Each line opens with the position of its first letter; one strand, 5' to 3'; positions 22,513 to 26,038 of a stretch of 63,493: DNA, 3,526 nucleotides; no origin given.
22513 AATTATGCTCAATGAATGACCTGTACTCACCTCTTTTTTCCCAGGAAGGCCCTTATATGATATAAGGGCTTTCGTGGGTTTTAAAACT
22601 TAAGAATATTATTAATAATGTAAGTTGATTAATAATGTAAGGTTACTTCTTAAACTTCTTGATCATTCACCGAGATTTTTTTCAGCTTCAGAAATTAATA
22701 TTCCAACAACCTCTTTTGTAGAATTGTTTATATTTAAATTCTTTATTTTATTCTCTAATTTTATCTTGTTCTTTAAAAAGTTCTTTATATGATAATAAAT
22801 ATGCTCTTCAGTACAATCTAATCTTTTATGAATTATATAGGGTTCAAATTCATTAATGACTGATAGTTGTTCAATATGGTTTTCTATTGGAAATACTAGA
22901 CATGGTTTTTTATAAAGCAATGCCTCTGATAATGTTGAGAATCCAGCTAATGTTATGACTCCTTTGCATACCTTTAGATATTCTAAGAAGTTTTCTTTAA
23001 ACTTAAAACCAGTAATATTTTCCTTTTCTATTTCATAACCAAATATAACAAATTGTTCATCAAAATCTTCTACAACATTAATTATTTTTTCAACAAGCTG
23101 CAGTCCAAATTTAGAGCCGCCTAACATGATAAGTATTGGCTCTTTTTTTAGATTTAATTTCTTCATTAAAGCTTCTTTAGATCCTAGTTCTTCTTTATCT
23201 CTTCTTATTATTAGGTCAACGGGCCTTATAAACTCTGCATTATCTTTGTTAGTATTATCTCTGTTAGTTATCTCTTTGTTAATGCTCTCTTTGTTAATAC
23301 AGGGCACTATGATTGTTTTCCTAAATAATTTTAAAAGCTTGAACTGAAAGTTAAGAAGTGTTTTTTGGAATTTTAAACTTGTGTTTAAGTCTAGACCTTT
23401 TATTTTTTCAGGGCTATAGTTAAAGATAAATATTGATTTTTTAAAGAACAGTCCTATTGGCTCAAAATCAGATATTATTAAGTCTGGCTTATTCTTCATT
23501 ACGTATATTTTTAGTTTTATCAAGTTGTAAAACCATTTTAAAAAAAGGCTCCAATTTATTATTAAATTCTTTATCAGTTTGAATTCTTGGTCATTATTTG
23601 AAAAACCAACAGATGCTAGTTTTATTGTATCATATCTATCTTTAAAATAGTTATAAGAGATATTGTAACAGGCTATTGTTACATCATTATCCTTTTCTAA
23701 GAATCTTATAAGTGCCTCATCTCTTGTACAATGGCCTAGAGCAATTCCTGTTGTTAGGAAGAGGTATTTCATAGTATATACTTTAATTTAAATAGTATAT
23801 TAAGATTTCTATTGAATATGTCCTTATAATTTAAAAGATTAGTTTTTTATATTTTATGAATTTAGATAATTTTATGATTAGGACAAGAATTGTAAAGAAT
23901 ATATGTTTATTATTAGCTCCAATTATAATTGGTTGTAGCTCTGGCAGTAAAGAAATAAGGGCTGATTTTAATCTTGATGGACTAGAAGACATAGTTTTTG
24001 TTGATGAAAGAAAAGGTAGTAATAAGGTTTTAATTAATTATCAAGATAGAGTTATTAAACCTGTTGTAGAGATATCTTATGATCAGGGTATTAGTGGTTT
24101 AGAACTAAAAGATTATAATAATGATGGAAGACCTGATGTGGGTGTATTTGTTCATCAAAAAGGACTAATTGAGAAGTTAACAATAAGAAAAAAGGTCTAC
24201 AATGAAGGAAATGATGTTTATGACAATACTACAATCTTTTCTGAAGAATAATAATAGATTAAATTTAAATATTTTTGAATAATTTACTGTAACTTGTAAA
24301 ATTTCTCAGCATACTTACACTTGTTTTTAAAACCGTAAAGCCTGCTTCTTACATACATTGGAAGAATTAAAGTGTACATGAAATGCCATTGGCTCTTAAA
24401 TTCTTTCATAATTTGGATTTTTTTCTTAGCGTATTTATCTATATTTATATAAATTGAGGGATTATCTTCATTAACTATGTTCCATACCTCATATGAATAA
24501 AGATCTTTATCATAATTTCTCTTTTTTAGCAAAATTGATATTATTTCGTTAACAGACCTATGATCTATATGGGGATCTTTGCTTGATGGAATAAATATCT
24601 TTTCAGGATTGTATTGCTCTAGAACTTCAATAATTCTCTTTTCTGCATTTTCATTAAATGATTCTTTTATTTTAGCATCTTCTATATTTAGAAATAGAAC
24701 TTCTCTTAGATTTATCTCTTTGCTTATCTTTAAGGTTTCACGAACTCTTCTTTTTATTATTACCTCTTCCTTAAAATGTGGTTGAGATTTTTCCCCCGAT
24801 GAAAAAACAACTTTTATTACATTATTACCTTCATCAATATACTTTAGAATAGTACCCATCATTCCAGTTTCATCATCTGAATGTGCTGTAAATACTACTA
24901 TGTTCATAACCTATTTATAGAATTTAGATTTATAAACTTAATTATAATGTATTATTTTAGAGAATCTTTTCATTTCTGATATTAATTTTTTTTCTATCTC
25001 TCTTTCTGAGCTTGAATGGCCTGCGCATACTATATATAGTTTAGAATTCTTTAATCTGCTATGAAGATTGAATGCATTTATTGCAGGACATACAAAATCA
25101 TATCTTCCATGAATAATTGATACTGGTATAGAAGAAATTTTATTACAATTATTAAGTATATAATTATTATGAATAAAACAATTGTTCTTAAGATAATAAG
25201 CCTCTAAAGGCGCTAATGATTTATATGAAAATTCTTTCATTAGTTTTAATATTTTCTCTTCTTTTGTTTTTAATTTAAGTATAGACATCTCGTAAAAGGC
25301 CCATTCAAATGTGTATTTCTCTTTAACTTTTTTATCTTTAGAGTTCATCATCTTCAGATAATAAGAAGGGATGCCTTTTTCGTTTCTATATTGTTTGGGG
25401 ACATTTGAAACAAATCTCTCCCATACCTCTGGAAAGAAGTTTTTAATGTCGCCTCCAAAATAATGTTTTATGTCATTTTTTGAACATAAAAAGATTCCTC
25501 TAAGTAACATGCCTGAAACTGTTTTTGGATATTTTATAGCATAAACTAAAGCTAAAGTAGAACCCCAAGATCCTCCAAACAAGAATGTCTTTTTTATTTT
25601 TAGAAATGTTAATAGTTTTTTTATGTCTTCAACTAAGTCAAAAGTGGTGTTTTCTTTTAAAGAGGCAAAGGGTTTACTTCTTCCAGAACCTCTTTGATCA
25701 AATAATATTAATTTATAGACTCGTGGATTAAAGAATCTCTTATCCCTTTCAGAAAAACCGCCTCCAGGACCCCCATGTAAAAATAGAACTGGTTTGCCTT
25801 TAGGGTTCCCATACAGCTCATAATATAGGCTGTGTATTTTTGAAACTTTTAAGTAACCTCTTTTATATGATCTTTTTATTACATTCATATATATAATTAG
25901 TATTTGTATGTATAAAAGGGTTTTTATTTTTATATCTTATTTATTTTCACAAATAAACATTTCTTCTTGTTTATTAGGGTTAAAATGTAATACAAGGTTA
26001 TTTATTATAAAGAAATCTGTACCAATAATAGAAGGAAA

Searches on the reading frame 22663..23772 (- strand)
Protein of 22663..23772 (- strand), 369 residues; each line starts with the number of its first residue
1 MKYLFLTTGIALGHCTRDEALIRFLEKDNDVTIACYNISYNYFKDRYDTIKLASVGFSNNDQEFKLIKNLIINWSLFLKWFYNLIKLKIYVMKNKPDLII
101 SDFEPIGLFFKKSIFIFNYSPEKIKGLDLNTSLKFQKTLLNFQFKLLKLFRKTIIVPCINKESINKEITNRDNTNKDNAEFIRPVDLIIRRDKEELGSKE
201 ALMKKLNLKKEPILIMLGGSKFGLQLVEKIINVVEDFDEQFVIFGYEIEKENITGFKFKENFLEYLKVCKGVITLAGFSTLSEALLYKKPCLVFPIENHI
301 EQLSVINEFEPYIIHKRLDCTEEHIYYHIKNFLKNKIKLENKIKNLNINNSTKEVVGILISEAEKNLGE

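Call 51: search_protein_families(library=pfam, proteins=[window:22663-23772:-], max_evalue=0.0001)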
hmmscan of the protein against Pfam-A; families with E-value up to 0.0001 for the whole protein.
window:22663-23772:- (369 aa): 2 families
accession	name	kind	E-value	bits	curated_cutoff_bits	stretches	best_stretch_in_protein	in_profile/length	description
PF13528.12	Glyco_trans_1_3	-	2.2e-20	73.6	25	2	2-112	2-112/322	Glycosyl transferase family 1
PF04101.22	Glyco_tran_28_C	-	1.8e-05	25.3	22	1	238-303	42-112/166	Glycosyltransferase family 28 C-terminal domain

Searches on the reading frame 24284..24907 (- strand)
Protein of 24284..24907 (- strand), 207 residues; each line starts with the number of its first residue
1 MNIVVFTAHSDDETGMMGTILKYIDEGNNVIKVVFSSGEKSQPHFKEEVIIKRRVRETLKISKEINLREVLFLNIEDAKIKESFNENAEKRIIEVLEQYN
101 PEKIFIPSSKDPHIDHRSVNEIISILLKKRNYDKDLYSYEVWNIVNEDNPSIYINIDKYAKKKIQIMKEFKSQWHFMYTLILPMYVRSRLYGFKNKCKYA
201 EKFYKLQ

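Call 56: search_protein_families(library=pfam, proteins=[window:24284-24907:-], max_evalue=0.0001)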
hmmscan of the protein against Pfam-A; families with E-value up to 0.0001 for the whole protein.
window:24284-24907:- (207 aa): 1 family
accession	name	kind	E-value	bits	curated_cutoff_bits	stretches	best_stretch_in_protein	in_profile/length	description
PF02585.22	PIG-L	-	4e-23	82.7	28.2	1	4-123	1-125/129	GlcNAc-PI de-N-acetylase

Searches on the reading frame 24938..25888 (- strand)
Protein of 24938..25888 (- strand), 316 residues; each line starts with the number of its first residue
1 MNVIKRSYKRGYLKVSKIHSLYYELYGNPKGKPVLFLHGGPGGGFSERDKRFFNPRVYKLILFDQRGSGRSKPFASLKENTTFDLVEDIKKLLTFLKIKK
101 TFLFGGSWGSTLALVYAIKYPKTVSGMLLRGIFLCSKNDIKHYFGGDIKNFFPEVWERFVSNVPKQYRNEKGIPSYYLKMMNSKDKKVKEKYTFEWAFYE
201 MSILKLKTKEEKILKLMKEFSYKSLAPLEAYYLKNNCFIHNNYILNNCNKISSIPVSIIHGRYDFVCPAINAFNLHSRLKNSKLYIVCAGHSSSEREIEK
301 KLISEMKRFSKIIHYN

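Call 51: search_protein_families(library=pfam, proteins=[window:24938-25888:-], max_evalue=0.0001)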
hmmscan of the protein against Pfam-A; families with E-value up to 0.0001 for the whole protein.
window:24938-25888:- (316 aa): 3 families
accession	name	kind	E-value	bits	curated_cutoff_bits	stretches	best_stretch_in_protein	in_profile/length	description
PF00561.26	Abhydrolase_1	-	2.4e-25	90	25.8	1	32-293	1-240/245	alpha/beta hydrolase fold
PF12146.15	Hydrolase_4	-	3.7e-12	46.5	27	1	53-192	27-158/239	Serine aminopeptidase, S33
PF12697.13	Abhydrolase_6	-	2.2e-07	32.2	26.3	1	34-166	1-119/217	Alpha/beta hydrolase family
